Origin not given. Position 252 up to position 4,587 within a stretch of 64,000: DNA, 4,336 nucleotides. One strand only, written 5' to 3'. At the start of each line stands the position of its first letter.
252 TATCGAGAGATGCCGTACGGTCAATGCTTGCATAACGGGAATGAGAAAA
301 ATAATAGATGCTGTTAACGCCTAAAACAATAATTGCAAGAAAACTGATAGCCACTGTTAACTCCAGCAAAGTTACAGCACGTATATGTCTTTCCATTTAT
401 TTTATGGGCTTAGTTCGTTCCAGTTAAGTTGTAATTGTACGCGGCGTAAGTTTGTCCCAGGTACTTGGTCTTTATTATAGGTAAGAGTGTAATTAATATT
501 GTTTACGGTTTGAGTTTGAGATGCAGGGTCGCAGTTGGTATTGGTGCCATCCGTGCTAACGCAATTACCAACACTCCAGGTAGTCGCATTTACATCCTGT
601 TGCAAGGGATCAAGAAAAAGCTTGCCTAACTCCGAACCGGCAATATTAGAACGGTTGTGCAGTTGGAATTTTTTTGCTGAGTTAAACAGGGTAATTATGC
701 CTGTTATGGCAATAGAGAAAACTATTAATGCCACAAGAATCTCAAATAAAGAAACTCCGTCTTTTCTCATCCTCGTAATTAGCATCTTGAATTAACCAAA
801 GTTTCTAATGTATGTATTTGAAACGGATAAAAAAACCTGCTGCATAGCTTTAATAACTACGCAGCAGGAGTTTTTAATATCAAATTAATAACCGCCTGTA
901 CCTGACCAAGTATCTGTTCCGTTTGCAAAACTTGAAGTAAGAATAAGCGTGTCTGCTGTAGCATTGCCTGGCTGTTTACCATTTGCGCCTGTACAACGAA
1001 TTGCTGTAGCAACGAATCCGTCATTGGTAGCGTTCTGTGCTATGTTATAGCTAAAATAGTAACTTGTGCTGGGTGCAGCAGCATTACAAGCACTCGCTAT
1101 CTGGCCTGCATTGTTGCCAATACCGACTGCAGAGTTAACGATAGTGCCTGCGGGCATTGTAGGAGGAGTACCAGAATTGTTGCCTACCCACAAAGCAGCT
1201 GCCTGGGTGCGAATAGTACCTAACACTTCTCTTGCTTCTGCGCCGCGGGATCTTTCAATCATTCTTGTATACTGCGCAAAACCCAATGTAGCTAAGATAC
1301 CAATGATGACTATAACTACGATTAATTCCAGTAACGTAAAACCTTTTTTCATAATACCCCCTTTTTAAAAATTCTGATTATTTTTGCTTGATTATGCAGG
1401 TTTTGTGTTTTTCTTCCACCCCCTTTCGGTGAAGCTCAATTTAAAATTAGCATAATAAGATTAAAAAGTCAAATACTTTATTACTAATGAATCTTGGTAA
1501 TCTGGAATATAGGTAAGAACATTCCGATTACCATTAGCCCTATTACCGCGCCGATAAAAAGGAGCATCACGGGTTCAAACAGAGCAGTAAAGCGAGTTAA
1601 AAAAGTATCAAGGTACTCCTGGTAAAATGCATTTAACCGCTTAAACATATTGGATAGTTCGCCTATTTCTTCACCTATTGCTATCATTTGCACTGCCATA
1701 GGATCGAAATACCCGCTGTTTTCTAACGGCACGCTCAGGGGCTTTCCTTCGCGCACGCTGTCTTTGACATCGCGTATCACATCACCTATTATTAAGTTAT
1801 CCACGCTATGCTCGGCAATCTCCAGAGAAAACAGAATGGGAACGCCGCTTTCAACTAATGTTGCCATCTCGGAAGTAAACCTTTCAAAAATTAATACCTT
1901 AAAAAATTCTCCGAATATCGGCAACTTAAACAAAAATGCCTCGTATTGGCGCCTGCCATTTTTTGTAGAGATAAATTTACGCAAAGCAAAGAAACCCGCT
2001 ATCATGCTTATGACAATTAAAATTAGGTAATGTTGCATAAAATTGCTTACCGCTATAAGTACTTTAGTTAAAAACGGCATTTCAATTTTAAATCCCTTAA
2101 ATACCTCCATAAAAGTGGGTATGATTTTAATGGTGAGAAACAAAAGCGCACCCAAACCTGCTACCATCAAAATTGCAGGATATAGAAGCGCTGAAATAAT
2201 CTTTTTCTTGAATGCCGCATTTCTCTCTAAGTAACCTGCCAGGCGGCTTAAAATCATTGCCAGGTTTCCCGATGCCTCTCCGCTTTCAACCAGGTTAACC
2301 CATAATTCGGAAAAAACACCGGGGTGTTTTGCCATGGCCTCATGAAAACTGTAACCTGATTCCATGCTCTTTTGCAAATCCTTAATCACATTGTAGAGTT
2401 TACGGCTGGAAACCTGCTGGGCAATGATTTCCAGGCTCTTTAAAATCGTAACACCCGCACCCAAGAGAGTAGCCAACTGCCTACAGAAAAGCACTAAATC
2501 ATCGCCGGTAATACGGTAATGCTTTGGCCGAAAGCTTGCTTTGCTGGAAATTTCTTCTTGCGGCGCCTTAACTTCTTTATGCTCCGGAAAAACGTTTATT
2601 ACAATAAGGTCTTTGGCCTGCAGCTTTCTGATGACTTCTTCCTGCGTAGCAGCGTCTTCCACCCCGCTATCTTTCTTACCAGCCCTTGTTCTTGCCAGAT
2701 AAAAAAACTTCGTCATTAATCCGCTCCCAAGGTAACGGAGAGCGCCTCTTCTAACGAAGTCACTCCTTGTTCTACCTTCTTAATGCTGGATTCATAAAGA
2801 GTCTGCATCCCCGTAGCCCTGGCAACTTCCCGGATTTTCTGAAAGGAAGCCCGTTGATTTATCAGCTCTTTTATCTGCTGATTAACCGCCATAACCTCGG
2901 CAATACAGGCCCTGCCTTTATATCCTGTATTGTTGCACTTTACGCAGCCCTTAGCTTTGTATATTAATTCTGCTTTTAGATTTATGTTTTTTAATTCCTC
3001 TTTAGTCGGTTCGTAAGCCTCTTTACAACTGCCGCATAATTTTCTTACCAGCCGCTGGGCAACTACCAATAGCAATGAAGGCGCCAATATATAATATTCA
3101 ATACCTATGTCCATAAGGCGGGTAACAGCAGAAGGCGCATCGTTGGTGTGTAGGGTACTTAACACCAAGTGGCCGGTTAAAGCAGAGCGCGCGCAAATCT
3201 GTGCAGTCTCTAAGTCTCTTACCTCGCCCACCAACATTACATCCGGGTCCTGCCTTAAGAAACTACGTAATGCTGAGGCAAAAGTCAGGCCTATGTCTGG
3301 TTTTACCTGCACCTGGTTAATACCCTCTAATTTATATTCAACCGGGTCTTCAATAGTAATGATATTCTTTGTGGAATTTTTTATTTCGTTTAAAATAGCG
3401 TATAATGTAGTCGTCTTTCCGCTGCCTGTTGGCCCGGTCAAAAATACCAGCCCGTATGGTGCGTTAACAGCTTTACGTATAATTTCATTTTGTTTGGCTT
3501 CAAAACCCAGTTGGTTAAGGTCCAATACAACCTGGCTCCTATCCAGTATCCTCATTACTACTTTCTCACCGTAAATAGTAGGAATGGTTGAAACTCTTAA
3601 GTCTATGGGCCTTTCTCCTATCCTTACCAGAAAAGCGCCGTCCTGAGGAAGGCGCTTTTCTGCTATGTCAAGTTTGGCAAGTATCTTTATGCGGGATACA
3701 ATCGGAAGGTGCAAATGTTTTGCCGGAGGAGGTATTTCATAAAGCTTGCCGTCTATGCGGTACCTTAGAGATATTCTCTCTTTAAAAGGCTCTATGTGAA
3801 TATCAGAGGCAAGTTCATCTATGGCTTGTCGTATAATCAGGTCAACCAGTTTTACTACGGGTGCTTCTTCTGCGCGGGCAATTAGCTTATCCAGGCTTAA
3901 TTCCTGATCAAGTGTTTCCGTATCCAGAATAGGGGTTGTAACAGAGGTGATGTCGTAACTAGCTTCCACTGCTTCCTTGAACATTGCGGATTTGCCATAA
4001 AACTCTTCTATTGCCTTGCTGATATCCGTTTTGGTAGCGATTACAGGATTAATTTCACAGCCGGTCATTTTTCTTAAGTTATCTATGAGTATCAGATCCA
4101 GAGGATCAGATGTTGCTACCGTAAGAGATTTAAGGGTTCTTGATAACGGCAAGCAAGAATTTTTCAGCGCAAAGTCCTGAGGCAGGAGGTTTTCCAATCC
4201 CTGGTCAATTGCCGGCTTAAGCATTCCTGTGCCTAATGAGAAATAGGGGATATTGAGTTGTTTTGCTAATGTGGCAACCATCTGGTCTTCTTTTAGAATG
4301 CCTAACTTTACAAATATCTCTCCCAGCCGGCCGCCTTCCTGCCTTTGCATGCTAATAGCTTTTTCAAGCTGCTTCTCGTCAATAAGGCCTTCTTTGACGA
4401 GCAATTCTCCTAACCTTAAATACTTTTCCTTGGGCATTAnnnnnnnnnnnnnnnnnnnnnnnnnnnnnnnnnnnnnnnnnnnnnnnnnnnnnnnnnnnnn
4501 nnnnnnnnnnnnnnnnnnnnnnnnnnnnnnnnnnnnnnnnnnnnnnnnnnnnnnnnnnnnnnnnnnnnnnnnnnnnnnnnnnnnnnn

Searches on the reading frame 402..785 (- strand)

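Call 25: search_protein_families(library=pfam, proteins=[window:402-785:-], max_evalue=0.01)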
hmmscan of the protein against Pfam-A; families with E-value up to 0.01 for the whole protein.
window:402-785:- (127 aa): 1 family
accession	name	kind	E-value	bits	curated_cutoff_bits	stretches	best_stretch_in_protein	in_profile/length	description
PF07963.17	N_methyl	-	0.00022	21.1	21.2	1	5-30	1-26/27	Prokaryotic N-terminal methylation motif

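Call 75: search_protein_families(library=ncbifam, proteins=[window:402-785:-], max_evalue=0.1)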
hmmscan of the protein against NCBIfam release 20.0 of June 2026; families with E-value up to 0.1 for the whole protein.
window:402-785:- (127 aa): 7 families
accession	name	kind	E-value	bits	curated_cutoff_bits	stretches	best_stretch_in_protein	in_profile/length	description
TIGR02523.1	type_IV_pilV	equivalog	1.6e-05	25.4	52.2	1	9-108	2-107/139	type IV pilus modification protein PilV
TIGR02532.1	IV_pilin_GFxxxE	domain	0.0041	16.9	16.3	1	10-30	3-23/24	prepilin-type N-terminal cleavage/methylation domain-containing protein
NF041013.1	T4P_ComGE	equivalog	0.0045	17.1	49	1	9-44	4-39/83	competence type IV pilus minor pilin ComGE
NF041002.1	pilin_ComGF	equivalog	0.011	16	80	1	12-70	5-61/139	competence type IV pilus minor pilin ComGF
NF007848.0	PRK10557.1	equivalog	0.011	15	120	1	4-77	6-79/192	prepilin peptidase-dependent protein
TIGR01707.1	gspI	equivalog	0.02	15.4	44.35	1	10-36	1-27/101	type II secretion system minor pseudopilin GspI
NF052392.1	BetGlycExoK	equivalog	0.054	12.9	350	1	32-108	10-84/261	endo-1,3-1,4-beta-glycanase ExoK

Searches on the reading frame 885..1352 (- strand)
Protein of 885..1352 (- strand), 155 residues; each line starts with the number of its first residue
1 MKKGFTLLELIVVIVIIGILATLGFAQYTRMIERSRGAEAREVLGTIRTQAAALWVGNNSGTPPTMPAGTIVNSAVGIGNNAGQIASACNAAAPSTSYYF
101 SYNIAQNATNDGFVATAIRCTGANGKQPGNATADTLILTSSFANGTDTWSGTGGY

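Call 25: search_protein_families(library=pfam, proteins=[window:885-1352:-], max_evalue=0.01)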
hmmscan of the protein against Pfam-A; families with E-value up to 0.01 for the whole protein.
window:885-1352:- (155 aa): 2 families
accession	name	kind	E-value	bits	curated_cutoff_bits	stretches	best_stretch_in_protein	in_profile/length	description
PF07963.17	N_methyl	-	2.5e-07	30.4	21.2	1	2-23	4-25/27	Prokaryotic N-terminal methylation motif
PF16732.10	ComP_DUS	-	0.0095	17.2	27.3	0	27-122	2-77/87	Type IV minor pilin ComP, DNA uptake sequence receptor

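Call 75: search_protein_families(library=ncbifam, proteins=[window:885-1352:-], max_evalue=0.1)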
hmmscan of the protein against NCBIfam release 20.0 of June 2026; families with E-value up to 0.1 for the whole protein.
window:885-1352:- (155 aa): 11 families
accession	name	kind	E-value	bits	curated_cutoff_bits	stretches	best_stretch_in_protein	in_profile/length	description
TIGR02532.1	IV_pilin_GFxxxE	domain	9.5e-09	34.7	16.3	1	2-24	1-23/24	prepilin-type N-terminal cleavage/methylation domain-containing protein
TIGR01710.1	typeII_sec_gspG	equivalog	6.4e-08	32.7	88.85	1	3-48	1-46/134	type II secretion system major pseudopilin GspG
NF041775.1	typeIV_PilA_Myxo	equivalog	8.8e-07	29.1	400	1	3-50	11-58/214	type IV pilin protein PilA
TIGR01708.2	typeII_sec_gspH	equivalog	1.8e-06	28.1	80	1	3-27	2-26/169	type II secretion system minor pseudopilin GspH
NF007862.0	PRK10574.1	equivalog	2e-06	28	138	1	2-34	4-36/145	prepilin peptidase-dependent pilin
NF007800.0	PRK10506.1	equivalog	2.9e-05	24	158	1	2-45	8-52/163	prepilin peptidase-dependent protein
NF040999.1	pilin_ComGC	equivalog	0.00026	21.1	75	1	2-23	1-22/84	competence type IV pilus major pilin ComGC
TIGR02596.1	TIGR02596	subfamily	0.00067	19.8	70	1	5-44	1-41/196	Verru_Chthon cassette protein D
NF041013.1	T4P_ComGE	equivalog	0.0014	18.7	49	1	2-40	3-41/83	competence type IV pilus minor pilin ComGE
NF040982.1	ComGD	equivalog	0.024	15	70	1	2-28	1-26/139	competence type IV pilus minor pilin ComGD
NF041002.1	pilin_ComGF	equivalog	0.09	13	80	0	2-23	1-22/139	competence type IV pilus minor pilin ComGF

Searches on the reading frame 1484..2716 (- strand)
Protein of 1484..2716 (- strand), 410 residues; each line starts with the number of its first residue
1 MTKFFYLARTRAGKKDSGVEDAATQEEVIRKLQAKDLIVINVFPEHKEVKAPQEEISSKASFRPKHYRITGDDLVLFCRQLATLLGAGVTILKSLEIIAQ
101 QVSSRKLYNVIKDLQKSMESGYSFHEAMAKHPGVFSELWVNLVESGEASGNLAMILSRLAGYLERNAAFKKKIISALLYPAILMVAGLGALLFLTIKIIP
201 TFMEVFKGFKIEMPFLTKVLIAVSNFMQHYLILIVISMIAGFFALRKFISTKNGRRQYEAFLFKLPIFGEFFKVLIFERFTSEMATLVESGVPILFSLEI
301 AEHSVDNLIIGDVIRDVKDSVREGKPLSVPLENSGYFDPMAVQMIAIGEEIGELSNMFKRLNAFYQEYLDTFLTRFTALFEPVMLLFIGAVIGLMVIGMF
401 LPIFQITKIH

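Call 25: search_protein_families(library=pfam, proteins=[window:1484-2716:-], max_evalue=0.01)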
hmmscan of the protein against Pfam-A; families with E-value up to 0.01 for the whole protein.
window:1484-2716:- (410 aa): 1 family
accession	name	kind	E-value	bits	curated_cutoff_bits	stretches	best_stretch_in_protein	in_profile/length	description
PF00482.28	T2SSF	-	6.3e-57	191.4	25.2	2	77-200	1-125/125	Type II secretion system (T2SS), protein F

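Call 37: find_homologous_proteins(query=window:1484-2716:-, max_evalue=1e-50)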
Query window:1484-2716:- (410 aa): 4694 proteins with E <= 1e-50 among 8000 candidates; the best 120 are listed.
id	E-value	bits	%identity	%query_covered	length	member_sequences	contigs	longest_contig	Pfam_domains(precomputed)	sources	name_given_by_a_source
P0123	2.0e-232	789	86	100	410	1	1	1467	PF00482.29,PF28597.1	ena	-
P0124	3.0e-219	746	80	100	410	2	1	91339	PF00482.29,PF28597.1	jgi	-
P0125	1.5e-218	743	83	100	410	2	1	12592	PF00482.29,PF28597.1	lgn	-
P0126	2.5e-205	700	74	100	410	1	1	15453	PF00482.29,PF28597.1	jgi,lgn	jgi:type IV pilus assembly protein PilC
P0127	3.8e-204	696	74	100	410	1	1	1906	PF00482.29,PF28597.1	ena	-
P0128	5.7e-204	695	75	100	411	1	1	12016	PF00482.29,PF28597.1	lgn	-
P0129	1.4e-201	687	77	100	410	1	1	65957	PF00482.29,PF28597.1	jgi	-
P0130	2.7e-201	687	75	100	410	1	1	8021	PF00482.29,PF28597.1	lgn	-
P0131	5.8e-201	685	75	100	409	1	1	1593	PF00482.29,PF28597.1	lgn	-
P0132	6.7e-200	682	74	100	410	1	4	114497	PF00482.29,PF28597.1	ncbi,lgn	-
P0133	1.3e-197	674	73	100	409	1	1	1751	PF00482.29,PF28597.1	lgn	-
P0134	1.9e-197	674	74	100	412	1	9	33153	PF00482.29,PF28597.1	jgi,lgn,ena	jgi:type IV pilus assembly protein PilC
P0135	1.6e-196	671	74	100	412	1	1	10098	PF00482.29,PF28597.1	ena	-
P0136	1.8e-195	667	72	100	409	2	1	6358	PF00482.29,PF28597.1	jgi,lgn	jgi:type IV pilus assembly protein PilC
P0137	2.0e-195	667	72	100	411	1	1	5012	PF00482.29,PF28597.1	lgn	-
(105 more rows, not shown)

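Call 39: find_encoding_contigs(protein=P0124, flank=6000, max_places=2)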
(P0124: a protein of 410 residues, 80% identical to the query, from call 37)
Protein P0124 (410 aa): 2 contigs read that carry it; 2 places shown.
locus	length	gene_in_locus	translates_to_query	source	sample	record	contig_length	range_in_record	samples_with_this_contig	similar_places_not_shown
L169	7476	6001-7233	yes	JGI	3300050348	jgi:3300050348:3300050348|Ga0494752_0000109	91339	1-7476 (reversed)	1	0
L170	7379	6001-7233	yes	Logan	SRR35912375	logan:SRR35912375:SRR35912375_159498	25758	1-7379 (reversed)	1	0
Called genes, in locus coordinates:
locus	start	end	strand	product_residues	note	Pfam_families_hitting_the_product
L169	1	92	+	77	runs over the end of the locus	PF12728:HTH_17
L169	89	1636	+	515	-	PF11104:PilM_2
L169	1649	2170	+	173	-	PF04350:PilO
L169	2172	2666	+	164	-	-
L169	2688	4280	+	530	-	PF07660:STN (weak), PF03958:Secretin_N, PF00263:Secretin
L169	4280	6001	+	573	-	PF05157:MshEN, PF00437:T2SSE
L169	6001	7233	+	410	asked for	PF28597:T2SSF_N, PF00482:T2SSF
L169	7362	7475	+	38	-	?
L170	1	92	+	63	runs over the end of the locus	PF12728:HTH_17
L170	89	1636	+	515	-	PF11104:PilM_2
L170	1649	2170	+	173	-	PF04350:PilO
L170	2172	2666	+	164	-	-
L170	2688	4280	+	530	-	PF07660:STN (weak), PF03958:Secretin_N, PF00263:Secretin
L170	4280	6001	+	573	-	PF05157:MshEN, PF00437:T2SSE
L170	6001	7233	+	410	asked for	PF28597:T2SSF_N, PF00482:T2SSF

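Call 40: find_encoding_contigs(protein=P0125, flank=6000, max_places=2)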
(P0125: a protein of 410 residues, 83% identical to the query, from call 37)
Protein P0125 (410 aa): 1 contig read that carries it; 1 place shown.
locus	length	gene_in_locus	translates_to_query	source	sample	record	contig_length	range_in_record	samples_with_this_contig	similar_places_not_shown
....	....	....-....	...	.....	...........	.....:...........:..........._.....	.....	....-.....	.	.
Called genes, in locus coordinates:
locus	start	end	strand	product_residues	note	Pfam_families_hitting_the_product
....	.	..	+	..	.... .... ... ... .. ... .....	-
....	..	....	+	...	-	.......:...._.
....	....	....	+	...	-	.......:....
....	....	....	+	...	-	-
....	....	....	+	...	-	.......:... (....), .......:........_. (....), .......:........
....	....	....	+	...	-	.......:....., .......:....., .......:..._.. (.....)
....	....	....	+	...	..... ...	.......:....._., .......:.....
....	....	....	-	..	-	?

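Call 41: find_encoding_contigs(protein=P0129, flank=6000, max_places=2)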
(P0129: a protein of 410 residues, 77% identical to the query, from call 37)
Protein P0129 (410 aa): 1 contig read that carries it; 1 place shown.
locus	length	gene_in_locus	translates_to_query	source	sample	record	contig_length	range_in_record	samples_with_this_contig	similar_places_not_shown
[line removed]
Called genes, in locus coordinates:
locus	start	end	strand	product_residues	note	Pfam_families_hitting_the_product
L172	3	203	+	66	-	PF12728:HTH_17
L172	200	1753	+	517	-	PF11104:PilM_2 (weak), PF05137:PilN (weak)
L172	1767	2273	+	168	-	PF04350:PilO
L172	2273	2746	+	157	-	PF16537:T2SSB (weak)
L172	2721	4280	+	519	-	PF03958:Secretin_N, PF00263:Secretin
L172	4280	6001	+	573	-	PF05157:MshEN, PF00437:T2SSE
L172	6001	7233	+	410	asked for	PF28597:T2SSF_N, PF00482:T2SSF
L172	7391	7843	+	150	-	PF07963:N_methyl (weak)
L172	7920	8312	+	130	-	-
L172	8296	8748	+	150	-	-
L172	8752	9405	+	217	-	-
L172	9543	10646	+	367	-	PF04055:Radical_SAM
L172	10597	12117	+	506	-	PF01875:Memo, PF01871:AMMECR1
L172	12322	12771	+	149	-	PF13386:DsbD_2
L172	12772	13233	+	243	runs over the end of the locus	PF20260:PUA_4, PF04452:Methyltrans_RNA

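Call 68: find_encoding_contigs(protein=P0128, flank=6000, max_places=2)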
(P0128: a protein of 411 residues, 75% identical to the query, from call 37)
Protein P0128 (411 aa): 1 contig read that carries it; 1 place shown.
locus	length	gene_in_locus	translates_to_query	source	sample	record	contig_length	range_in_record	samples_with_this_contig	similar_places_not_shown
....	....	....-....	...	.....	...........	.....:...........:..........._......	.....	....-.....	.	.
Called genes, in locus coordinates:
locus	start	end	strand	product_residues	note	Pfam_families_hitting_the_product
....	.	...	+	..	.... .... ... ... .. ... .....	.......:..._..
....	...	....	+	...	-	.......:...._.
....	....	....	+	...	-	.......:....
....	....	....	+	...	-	-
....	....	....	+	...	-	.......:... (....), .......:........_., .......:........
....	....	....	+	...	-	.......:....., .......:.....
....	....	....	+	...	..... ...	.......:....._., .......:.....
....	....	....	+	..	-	-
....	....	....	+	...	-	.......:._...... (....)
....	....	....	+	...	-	-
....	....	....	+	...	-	-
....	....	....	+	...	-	-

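Call 69: find_encoding_contigs(protein=P0126, flank=6000, max_places=2)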
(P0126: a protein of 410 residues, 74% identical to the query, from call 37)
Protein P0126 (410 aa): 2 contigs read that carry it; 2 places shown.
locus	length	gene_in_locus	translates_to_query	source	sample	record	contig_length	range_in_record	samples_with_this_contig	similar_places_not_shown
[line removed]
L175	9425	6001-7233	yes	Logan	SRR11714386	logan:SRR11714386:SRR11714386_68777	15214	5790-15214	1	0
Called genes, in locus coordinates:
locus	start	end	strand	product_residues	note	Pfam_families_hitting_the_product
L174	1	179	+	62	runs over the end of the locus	PF12728:HTH_17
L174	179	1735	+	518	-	PF11104:PilM_2 (weak), PF05137:PilN (weak)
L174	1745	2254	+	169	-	PF04350:PilO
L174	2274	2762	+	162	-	-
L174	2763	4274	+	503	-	PF07660:STN (weak), PF03958:Secretin_N (weak), PF00263:Secretin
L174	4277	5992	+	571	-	PF05157:MshEN, PF00437:T2SSE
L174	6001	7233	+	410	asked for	PF28597:T2SSF_N, PF00482:T2SSF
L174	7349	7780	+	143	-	PF07963:N_methyl (weak)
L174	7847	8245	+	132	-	-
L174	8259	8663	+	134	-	-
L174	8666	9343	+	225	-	-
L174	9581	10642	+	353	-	PF04055:Radical_SAM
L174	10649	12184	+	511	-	PF01875:Memo, PF01871:AMMECR1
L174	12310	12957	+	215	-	PF02683:DsbD_TM, PF13386:DsbD_2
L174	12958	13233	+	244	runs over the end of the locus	PF20260:PUA_4, PF04452:Methyltrans_RNA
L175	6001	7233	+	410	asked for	PF28597:T2SSF_N, PF00482:T2SSF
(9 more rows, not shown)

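Call 75: search_protein_families(library=ncbifam, proteins=[L172:7920-8312:+, L172:8296-8748:+, L172:8752-9405:+], max_evalue=0.1)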
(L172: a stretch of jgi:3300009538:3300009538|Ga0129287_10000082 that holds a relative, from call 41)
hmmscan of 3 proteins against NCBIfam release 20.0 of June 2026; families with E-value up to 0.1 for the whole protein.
L172:7920-8312:+ (130 aa): 7 families
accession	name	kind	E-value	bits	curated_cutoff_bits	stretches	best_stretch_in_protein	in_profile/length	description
TIGR01710.1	typeII_sec_gspG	equivalog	1.6e-06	28.2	88.85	1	1-59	6-64/134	type II secretion system major pseudopilin GspG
NF041775.1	typeIV_PilA_Myxo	equivalog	0.00022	21.3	400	1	2-57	17-72/214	type IV pilin protein PilA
TIGR01708.2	typeII_sec_gspH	equivalog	0.006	16.6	80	1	1-34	7-41/169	type II secretion system minor pseudopilin GspH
NF007800.0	PRK10506.1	equivalog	0.025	14.4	158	1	1-35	14-49/163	prepilin peptidase-dependent protein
NF007862.0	PRK10574.1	equivalog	0.042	14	138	1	1-28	10-37/145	prepilin peptidase-dependent pilin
NF040999.1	pilin_ComGC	equivalog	0.085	13.1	75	0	1-51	7-57/84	competence type IV pilus major pilin ComGC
TIGR02532.1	IV_pilin_GFxxxE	domain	0.09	12.7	16.3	0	1-18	7-24/24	prepilin-type N-terminal cleavage/methylation domain-containing protein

L172:8296-8748:+ (150 aa): 10 families
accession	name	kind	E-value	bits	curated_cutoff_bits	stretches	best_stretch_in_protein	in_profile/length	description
TIGR02523.1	type_IV_pilV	equivalog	4.7e-08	33.6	52.2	1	24-106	2-84/139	type IV pilus modification protein PilV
NF041002.1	pilin_ComGF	equivalog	8.5e-05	22.8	80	1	24-60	2-38/139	competence type IV pilus minor pilin ComGF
TIGR02532.1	IV_pilin_GFxxxE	domain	0.0068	16.2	16.3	1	25-44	3-22/24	prepilin-type N-terminal cleavage/methylation domain-containing protein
NF040982.1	ComGD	equivalog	0.017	15.5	70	1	24-49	2-27/139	competence type IV pilus minor pilin ComGD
NF047828.1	T3SSXpsI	equivalog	0.03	14.3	150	0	25-79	3-57/132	type II secretion system protein XpsI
TIGR01707.1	gspI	equivalog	0.032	14.7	44.35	1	25-56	1-32/101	type II secretion system minor pseudopilin GspI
NF007848.0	PRK10557.1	equivalog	0.037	13.3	120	1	23-62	10-49/192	prepilin peptidase-dependent protein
TIGR01708.2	typeII_sec_gspH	equivalog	0.038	14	80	1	25-42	3-20/169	type II secretion system minor pseudopilin GspH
NF007800.0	PRK10506.1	equivalog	0.046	13.6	158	1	20-81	5-62/163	prepilin peptidase-dependent protein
TIGR02599.1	TIGR02599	subfamily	0.055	12.7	256.5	1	25-63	1-39/361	Verru_Chthon cassette protein C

L172:8752-9405:+ (217 aa): 5 families
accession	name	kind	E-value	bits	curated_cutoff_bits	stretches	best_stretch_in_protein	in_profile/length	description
NF007848.0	PRK10557.1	equivalog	1.2e-06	27.9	120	1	3-118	8-119/192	prepilin peptidase-dependent protein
TIGR02523.1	type_IV_pilV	equivalog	5.5e-05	23.7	52.2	1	8-61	4-57/139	type IV pilus modification protein PilV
NF041002.1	pilin_ComGF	equivalog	0.00028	21.1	80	1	7-81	3-74/139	competence type IV pilus minor pilin ComGF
TIGR02599.1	TIGR02599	subfamily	0.0015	17.9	256.5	1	7-70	1-64/361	Verru_Chthon cassette protein C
TIGR02532.1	IV_pilin_GFxxxE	domain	0.05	13.5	16.3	1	8-27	4-23/24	prepilin-type N-terminal cleavage/methylation domain-containing protein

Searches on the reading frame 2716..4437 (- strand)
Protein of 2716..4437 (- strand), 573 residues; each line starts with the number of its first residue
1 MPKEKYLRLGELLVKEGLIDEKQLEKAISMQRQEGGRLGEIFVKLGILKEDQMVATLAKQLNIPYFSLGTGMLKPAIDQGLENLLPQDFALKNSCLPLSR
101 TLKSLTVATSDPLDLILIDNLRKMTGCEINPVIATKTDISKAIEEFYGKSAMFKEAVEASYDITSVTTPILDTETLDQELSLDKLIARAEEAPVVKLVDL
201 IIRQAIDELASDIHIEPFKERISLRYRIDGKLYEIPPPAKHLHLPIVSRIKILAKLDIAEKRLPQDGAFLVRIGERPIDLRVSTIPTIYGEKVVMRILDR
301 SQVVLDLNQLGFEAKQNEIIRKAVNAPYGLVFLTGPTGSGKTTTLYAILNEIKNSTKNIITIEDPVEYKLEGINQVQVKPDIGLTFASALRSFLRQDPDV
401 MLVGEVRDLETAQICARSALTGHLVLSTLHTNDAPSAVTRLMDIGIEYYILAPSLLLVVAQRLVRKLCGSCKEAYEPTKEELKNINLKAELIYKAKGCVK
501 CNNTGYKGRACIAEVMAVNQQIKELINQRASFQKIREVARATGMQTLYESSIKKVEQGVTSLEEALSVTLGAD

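Call 25: search_protein_families(library=pfam, proteins=[window:2716-4437:-], max_evalue=0.01)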
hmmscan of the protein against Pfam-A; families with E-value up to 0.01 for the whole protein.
window:2716-4437:- (573 aa): 13 families
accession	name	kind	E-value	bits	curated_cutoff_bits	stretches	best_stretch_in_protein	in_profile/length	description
PF00437.27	T2SSE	-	1.9e-138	461.6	24.9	1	189-566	3-369/370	Type II/IV secretion system protein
PF05157.20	MshEN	-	1.1e-19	70.7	23.1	1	62-149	2-86/90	MshEN domain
PF25199.1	nSTAND_NTPase5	-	5.9e-05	23.4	34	1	317-370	30-84/145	Novel STAND NTPase 5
PF13604.12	AAA_30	-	6.8e-05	23.1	27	1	313-360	3-50/191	AAA domain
PF20720.3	nSTAND3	-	0.001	19.2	27.2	1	328-367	17-56/155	Novel STAND NTPase 3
PF00005.33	ABC_tran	-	0.0011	20.1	25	1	330-366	13-49/137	ABC transporter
PF13401.12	AAA_22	-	0.0011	19.7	27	1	329-370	6-47/130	AAA domain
PF13191.12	AAA_16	-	0.0012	19.9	32.6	1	326-368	21-63/167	AAA ATPase domain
PF01637.24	ATPase_2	-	0.0012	19.1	33.2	1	318-386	10-78/225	ATPase domain predominantly from Archaea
PF13245.12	AAA_19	-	0.0022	18.6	25.1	1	316-356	1-39/134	AAA domain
PF13086.12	AAA_11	-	0.0024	18.1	27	1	313-353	3-42/257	AAA domain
PF06414.18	Zeta_toxin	-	0.008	16.1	22.3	0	330-363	18-50/199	Zeta toxin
PF00004.35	AAA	-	0.0084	17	21.2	0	331-357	1-24/131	ATPase family associated with various cellular activities (AAA)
